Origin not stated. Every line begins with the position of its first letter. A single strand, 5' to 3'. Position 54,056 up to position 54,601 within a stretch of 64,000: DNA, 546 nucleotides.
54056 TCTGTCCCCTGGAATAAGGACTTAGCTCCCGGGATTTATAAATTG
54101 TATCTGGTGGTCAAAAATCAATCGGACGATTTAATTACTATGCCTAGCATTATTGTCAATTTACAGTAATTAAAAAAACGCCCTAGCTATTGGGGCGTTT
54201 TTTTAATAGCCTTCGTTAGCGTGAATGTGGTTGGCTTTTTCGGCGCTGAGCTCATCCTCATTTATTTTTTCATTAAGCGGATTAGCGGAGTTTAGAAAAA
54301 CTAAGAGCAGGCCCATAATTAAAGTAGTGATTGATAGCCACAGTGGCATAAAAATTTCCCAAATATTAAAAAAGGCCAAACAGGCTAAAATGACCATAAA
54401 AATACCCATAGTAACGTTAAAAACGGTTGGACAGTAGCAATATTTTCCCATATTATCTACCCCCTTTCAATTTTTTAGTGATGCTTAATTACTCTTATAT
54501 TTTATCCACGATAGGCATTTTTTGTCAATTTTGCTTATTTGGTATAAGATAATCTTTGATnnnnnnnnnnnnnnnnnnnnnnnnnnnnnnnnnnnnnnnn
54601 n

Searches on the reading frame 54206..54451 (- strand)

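Call 81: search_protein_families(library=pfam, proteins=[window:54206-54451:-], max_evalue=0.01)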
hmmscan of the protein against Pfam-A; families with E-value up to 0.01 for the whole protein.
window:54206-54451:- (82 aa): 2 families
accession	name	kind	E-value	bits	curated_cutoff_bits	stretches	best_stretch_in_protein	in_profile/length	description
PF07331.16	TctB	-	0.0035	18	29.1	1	15-62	3-50/137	Tripartite tricarboxylate transporter TctB family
PF04133.19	Vps55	-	0.0054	17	24.6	1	11-62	6-53/120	Vacuolar protein sorting 55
